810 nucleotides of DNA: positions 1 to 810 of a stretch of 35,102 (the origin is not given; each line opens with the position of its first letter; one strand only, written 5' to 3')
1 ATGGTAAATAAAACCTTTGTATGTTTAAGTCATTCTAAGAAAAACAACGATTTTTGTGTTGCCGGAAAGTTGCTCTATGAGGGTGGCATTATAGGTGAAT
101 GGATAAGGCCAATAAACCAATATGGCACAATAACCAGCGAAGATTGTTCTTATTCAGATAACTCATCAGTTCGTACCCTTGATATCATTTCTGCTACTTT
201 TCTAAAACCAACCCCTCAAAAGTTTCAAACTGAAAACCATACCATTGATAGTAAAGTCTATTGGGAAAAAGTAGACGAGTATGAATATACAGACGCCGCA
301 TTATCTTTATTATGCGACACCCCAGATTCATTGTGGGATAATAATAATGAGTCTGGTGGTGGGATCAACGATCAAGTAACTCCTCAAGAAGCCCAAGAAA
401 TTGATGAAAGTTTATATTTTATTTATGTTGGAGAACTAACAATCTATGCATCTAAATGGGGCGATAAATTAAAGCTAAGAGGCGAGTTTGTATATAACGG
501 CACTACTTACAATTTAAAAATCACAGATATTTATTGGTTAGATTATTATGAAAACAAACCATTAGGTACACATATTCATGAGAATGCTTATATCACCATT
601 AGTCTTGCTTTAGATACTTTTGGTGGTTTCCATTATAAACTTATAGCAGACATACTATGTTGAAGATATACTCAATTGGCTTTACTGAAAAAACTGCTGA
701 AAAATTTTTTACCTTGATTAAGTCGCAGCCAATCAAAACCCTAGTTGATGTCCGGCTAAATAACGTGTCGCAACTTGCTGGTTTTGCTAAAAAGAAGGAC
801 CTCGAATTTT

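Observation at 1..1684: Translationally coupled three-gene AT-rich operon (unknown / DUF488-like / DUF4326-like) abutting the prophage integrase end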

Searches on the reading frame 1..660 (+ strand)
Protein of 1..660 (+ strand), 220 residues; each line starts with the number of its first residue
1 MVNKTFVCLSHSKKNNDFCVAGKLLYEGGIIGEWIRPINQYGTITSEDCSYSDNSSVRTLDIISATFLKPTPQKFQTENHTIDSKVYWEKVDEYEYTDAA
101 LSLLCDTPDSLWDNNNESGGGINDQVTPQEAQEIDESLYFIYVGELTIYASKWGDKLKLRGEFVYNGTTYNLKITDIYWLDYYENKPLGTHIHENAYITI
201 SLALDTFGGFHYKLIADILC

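Call 4: search_protein_families(library=pfam, proteins=[window:1-660:+], max_evalue=1)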
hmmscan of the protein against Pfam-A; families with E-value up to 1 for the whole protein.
window:1-660:+ (220 aa): 1 family
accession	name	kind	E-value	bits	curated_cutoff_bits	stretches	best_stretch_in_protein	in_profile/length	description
PF22557.2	DuOB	-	1.2e-53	182.7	27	1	4-218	1-210/210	Dual OB-containing domain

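Call 5: search_protein_families(library=padloc, proteins=[window:1-660:+], max_evalue=1)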
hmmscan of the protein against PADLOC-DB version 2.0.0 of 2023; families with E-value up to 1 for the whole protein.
window:1-660:+ (220 aa): 4 families
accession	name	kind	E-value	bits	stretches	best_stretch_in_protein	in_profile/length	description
PDLC04653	PDC-M45A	-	1.7e-53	179.7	1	3-219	4-223/230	-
PDLC04654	PDC-M45A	-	1.7e-35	120.5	1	47-219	4-178/188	-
PDLC04655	PDC-M45A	-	4.5e-28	96.5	1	6-218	92-312/318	-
PDLC04656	PDC-M45A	-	4.7e-22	76.8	1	6-218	4-215/225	-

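Call 6: search_protein_families(library=ncbifam, proteins=[window:1-660:+], max_evalue=1)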
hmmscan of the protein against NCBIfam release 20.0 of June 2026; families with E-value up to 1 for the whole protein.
window:1-660:+ (220 aa): 0 families

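Call 22: find_homologous_proteins(query=window:1-660:+)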
Query window:1-660:+ (220 aa): 29 proteins with E <= 0.001 among 122 candidates.
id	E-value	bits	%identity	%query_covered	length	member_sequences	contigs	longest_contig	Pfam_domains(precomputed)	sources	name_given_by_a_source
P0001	3.6e-126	437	87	100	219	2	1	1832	PF22557.3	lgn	-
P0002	8.0e-124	429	86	100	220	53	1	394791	PF22557.3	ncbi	ncbi:dual OB domain-containing protein [Morganella morganii]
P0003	8.1e-122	423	84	100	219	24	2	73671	PF22557.3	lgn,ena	-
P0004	5.8e-113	394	77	100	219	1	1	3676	PF22557.3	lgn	-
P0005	7.3e-104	364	71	100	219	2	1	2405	PF22557.3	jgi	-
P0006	4.4e-95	335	64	100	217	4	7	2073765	PF22557.3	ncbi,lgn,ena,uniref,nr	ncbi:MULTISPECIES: dual OB domain-containing protein [Serratia]|uniref:dual OB domain-containing pro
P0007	3.9e-94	332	65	100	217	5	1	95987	PF22557.3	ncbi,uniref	ncbi:hypothetical protein WKH53_18520 [Pantoea agglomerans]|uniref:dual OB domain-containing protein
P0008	1.6e-90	321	62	100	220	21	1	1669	PF22557.3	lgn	-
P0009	1.3e-89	318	61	100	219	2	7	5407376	PF22557.3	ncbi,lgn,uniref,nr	ncbi:dual OB domain-containing protein [Serratia proteamaculans]|uniref:dual OB domain-containing pr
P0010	3.3e-89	316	59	100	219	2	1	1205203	PF22557.3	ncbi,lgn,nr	ncbi:TPA: hypothetical protein RJ115_000232 [Yersinia enterocolitica]|nr:hypothetical protein [Yersi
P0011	1.4e-87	311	60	100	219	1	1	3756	PF22557.3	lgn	-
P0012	9.7e-87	308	59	100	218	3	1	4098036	PF22557.3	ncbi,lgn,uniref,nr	ncbi:dual OB domain-containing protein [Pantoea agglomerans]|uniref:dual OB domain-containing protei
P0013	2.3e-86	307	59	100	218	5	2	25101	PF22557.3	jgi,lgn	jgi:hypothetical protein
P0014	1.2e-85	305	60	100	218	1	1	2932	PF22557.3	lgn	-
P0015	8.6e-85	302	58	100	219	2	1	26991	PF22557.3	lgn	-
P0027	1.5e-67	245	49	100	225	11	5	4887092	PF22557.3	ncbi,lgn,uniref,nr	ncbi:dual OB domain-containing protein [Enterobacter ludwigii]|uniref:dual OB domain-containing prot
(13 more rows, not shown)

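Call 24: find_related_loci(query=A1, collection=genome_contigs, flank=8000)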
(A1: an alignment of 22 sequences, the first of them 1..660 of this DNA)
Query A1 (220 aa) in genome_contigs; peptide patterns used: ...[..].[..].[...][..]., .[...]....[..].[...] (x = any residue, [..] = any of these).
62 stretches matched a pattern, but none encodes a relative of the query by tblastn (E <= 1e-3).

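Call 25: find_encoding_contigs(protein=P0002, flank=8000, max_places=3)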
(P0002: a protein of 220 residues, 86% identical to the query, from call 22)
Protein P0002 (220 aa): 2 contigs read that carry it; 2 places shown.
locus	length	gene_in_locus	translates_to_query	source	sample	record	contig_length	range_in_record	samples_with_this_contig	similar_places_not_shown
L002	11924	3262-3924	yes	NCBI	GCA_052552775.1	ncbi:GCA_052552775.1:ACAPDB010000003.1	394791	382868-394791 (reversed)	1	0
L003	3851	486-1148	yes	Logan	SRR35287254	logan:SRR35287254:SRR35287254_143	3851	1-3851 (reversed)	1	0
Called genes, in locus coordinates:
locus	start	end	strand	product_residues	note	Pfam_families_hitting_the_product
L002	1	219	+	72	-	?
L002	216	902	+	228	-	-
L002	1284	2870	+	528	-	PF25670:Phage_tail_C_2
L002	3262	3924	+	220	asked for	PF22557:DuOB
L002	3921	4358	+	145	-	PF04343:DUF488, PF22751:DUF488-N3a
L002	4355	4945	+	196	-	PF22565:mSLOG, PF14216:DUF4326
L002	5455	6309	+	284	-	PF14280:DUF4365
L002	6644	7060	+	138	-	PF00717:Peptidase_S24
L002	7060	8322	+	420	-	PF00817:IMS, PF21999:IMS_HHH_1 (faint), PF11798:IMS_HHH (faint), PF11799:IMS_C, PF13438:DUF4113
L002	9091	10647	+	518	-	PF00005:ABC_tran (faint), PF13175:AAA_15, PF13304:AAA_21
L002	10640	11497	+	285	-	-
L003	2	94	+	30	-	?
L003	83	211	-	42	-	-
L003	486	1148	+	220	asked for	PF22557:DuOB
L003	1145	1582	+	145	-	PF04343:DUF488, PF22751:DUF488-N3a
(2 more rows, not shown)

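Call 26: find_encoding_contigs(protein=P0006, flank=8000, max_places=4)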
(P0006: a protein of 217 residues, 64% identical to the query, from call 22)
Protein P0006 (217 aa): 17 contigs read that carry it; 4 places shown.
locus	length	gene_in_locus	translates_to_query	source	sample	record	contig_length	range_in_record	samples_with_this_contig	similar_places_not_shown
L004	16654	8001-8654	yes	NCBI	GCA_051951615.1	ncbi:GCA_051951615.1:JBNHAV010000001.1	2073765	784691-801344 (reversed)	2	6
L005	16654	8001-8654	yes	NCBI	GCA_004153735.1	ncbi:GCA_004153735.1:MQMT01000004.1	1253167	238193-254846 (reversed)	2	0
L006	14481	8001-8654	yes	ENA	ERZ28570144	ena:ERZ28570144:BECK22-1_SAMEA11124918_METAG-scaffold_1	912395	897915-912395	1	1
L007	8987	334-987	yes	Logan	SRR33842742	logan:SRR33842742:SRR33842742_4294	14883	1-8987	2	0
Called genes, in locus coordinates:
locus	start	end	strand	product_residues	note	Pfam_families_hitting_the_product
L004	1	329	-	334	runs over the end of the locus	PF02463:SMC_N (weak), PF00005:ABC_tran, PF13304:AAA_21 (weak), PF08352:oligo_HPY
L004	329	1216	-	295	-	PF12911:OppC_N, PF00528:BPD_transp_1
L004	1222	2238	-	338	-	PF19300:BPD_transp_1_N, PF00528:BPD_transp_1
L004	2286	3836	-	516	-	PF00496:SBP_bac_5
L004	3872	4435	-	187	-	PF01427:Peptidase_M15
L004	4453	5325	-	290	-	-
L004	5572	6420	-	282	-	PF00583:Acetyltransf_1, PF13673:Acetyltransf_10, PF13508:Acetyltransf_7, PF18014:Acetyltransf_18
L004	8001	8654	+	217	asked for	PF22557:DuOB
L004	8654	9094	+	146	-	PF04343:DUF488, PF22751:DUF488-N3a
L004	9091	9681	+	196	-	PF22565:mSLOG, PF14216:DUF4326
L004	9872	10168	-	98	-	-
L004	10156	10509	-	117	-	-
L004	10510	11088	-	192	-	-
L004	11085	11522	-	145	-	PF19835:SegE_GIY-YIG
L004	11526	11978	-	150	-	PF00959:Phage_lysozyme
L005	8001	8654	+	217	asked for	PF22557:DuOB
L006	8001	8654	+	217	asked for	PF22557:DuOB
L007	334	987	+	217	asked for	PF22557:DuOB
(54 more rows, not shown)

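Call 27: find_encoding_contigs(protein=P0027, flank=8000, max_places=4)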
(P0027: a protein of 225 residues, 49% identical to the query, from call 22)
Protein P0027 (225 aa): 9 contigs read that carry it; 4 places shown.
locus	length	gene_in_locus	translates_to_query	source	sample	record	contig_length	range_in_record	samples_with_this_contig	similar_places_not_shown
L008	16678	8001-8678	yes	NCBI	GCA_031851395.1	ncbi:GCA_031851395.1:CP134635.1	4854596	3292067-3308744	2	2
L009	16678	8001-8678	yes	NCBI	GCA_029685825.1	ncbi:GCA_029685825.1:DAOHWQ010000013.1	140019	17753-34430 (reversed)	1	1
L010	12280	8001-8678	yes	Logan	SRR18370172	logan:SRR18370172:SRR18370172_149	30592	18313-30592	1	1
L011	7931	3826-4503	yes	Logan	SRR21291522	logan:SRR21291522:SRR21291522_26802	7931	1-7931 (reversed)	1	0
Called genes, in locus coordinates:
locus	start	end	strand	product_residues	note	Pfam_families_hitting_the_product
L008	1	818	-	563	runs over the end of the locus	-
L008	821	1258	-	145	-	-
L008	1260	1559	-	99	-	-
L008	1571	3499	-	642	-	PF05065:Phage_capsid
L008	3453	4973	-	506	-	PF05136:Phage_portal_2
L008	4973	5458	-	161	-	-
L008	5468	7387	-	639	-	PF05876:GpA_ATPase, PF20454:GpA_nuclease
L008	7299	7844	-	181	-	-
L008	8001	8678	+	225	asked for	PF22557:DuOB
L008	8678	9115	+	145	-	PF04343:DUF488, PF22751:DUF488-N3a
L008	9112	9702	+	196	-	PF22565:mSLOG, PF14216:DUF4326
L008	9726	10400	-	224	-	PF00563:EAL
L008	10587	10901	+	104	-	-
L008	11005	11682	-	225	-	-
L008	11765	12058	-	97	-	-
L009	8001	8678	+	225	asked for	PF22557:DuOB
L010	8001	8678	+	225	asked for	PF22557:DuOB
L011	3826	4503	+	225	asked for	PF22557:DuOB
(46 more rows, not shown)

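Call 40: search_solved_structures(query=A1, max_evalue=1)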
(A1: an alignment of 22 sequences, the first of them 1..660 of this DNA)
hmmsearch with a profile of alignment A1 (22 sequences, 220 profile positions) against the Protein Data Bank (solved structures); distinct sequences matched with E-value up to 1: 3.
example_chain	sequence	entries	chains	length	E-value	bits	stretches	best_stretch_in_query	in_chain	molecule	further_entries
4bxh_B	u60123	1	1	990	0.38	13.4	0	131-176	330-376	C4 PHOSPHOENOLPYRUVATE CARBOXYLASE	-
3zge_A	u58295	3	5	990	0.38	13.4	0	131-176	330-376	C4 PHOSPHOENOLPYRUVATE CARBOXYLASE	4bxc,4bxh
3zgb_A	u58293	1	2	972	0.62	12.7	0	131-179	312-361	PHOSPHOENOLPYRUVATE CARBOXYLASE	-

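Call 44: predict_structure(alignment_id=A1)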
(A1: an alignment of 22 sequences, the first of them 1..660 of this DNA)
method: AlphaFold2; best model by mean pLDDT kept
length: 220 residues; sequences in the alignment: 22
mean_pLDDT: 88.1   pTM: 0.86
mean pLDDT of the five models: 88.1, 82.1, 81.6, 81.1, 80.0
residues with pLDDT >= 90: 118; 70-90: 86; 50-70: 16; < 50: 0
segments of 3 or more residues with pLDDT < 50: none
pLDDT, mean of each block of 10 residues (from residue 1): 92 71 92 89 84 90 89 60 90 95 93 81 90 85 97 90 95 91 92 96 83 92
secondary structure, 60 per line:
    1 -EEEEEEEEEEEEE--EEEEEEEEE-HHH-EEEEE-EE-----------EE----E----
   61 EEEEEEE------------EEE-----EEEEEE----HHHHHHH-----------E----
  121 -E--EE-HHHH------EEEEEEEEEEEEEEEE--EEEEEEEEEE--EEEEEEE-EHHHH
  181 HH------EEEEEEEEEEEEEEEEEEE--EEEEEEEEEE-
elements in order: E2-14 E17-25 E31-35 E61-67 E80-82 E88-93 H98-104 H128-131 E138-153 E156-165 E168-174 H177-182 E189-207 E210-219

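Call 73: search_protein_representatives(alignment_id=A1)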
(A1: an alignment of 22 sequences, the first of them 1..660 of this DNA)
Query: 22 sequences, 220 profile positions. Proteins with E-value up to 0.001 (for the whole library): 2701; up to 1e-10: 1635; up to 1e-30: 305. The best 150 are listed.
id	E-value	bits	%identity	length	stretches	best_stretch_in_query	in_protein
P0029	2.0e-107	374.0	-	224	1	1-220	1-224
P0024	2.7e-59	216.7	-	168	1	89-220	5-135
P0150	5.4e-54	199.4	-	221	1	3-217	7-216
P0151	2.1e-48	181.1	-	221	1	5-220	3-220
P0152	4.7e-48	179.9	-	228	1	3-220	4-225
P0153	1.9e-47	178.0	-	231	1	3-219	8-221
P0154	1.2e-46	175.3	-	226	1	4-219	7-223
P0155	1.4e-46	175.1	-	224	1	4-220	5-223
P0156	2.0e-46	174.6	-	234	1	4-220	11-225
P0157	3.9e-46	173.6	-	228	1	3-220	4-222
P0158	1.3e-45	172.0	-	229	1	3-219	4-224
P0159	5.1e-45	170.0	-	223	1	5-219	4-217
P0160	1.5e-44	168.5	-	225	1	4-220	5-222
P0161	2.0e-44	168.0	-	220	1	1-219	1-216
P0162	2.9e-44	167.5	-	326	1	4-220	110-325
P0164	8.1e-44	166.1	-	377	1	4-220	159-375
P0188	1.9e-40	155.1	-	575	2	12-207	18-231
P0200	5.2e-39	150.4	-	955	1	5-219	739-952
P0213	5.1e-38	147.1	-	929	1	4-220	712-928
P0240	5.5e-37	143.7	-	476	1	5-220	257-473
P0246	1.1e-36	142.8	-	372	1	3-220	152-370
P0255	1.9e-36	141.9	-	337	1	3-219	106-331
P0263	3.4e-36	141.1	-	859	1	4-220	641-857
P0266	4.1e-36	140.9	-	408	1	3-219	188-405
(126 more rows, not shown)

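Call 75: search_protein_families(library=pfam, proteins=[P0200, P0213, P0263, P0188, P0240, P0266, P0164, P0246, P0162, P0255], max_evalue=0.001)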
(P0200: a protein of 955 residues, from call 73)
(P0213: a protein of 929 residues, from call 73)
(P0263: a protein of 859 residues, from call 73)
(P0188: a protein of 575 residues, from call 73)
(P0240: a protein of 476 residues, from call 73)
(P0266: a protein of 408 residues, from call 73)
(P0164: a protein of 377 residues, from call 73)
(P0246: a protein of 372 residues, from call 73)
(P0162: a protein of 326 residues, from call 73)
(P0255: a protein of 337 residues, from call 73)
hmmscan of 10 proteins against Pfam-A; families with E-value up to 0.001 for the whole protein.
P0200 (955 aa): 7 families
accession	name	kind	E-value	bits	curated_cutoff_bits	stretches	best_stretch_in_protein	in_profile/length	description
PF22557.2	DuOB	-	2.3e-54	185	27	1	740-952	3-210/210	Dual OB-containing domain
PF00270.35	DEAD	-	3.3e-28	98.9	26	1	32-190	1-161/167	DEAD/DEAH box helicase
PF09382.16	RQC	-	3.7e-28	98.1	23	1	414-522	2-110/114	RQC domain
PF00271.37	Helicase_C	-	3.5e-22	79.2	23.5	1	230-337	4-110/110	Helicase conserved C-terminal domain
PF16124.10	RecQ_Zn_bind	-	1.5e-17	64.5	25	1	349-411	2-66/66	RecQ zinc-binding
PF00570.28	HRDC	-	5.2e-16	58.8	23.8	1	549-608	3-62/68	HRDC domain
PF04851.21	ResIII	-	2.3e-07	31.3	22.5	1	30-189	3-162/164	Type III restriction enzyme, res subunit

P0213 (929 aa): 3 families
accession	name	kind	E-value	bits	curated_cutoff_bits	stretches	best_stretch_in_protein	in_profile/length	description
PF22557.2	DuOB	-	7.6e-63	212.8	27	1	712-927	1-210/210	Dual OB-containing domain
PF13166.12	AAA_13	-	1.5e-32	113.6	36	1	22-672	15-609/713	AAA domain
PF02463.25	SMC_N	-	1.9e-06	27.9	40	1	469-646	135-208/220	RecF/RecN/SMC N terminal domain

P0263 (859 aa): 5 families
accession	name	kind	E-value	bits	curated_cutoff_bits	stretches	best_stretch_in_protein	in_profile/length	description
PF22557.2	DuOB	-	1.1e-59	202.5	27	1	641-856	1-210/210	Dual OB-containing domain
PF00270.35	DEAD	-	8e-28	97.7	26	1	39-202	1-165/167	DEAD/DEAH box helicase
PF00271.37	Helicase_C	-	5.5e-17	62.5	23.5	1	239-349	2-110/110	Helicase conserved C-terminal domain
PF16124.10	RecQ_Zn_bind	-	1.4e-06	29.3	25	1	528-571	23-66/66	RecQ zinc-binding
PF04851.21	ResIII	-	0.00039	20.8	22.5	1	38-166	4-139/164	Type III restriction enzyme, res subunit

P0188 (575 aa): 1 family
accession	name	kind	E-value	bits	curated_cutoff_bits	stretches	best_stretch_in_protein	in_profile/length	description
PF22557.2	DuOB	-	3.8e-65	220.3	27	2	361-553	2-192/210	Dual OB-containing domain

P0240 (476 aa): 1 family
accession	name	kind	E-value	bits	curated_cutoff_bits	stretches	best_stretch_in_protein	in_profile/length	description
PF22557.2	DuOB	-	2.1e-64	217.8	27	1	257-472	2-210/210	Dual OB-containing domain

P0266 (408 aa): 6 families
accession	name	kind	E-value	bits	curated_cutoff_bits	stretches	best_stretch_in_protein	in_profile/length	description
PF22557.2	DuOB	-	3.5e-59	200.8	27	1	189-405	1-210/210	Dual OB-containing domain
PF13412.12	HTH_24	-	3.5e-06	26.9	21.9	1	3-31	9-37/48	Winged helix-turn-helix DNA-binding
PF01022.26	HTH_5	-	0.00015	22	22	1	3-28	7-32/47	Bacterial regulatory protein, arsR family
PF13404.12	HTH_AsnC-type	-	0.00034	20.8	27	1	3-30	9-36/42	AsnC-type helix-turn-helix domain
PF08279.18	HTH_11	-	0.0004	20.7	25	1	3-35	5-39/55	HTH domain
PF13384.12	HTH_23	-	0.00065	19.9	24.6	0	2-32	9-38/50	Homeodomain-like domain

P0164 (377 aa): 2 families
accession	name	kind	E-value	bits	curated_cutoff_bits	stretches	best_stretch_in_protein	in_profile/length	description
PF22557.2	DuOB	-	9.2e-63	212.5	27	1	161-374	3-210/210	Dual OB-containing domain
PF13646.12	HEAT_2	-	1.7e-05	25.4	27.7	0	11-54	23-66/88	HEAT repeats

P0246 (372 aa): 1 family
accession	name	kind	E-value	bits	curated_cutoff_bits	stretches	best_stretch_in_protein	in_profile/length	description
PF22557.2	DuOB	-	1.5e-59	202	27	1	153-369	1-210/210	Dual OB-containing domain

P0162 (326 aa): 1 family
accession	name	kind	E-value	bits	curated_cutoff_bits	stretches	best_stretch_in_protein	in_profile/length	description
PF22557.2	DuOB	-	5.8e-68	229.5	27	1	110-324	1-210/210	Dual OB-containing domain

P0255 (337 aa): 2 families
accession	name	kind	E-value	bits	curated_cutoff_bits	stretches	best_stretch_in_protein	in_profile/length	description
PF22557.2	DuOB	-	9.8e-58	196.1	27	1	107-331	1-210/210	Dual OB-containing domain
PF00589.27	Phage_integrase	-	0.00053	20.2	27.1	0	64-88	145-169/172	Phage integrase family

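Call 103: search_dna_similar(query=window:1-660:+, collection=phages, mode=protein, max_rows=15, max_evalue=0.001)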
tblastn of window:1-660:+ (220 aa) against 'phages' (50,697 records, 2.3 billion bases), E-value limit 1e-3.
No match.
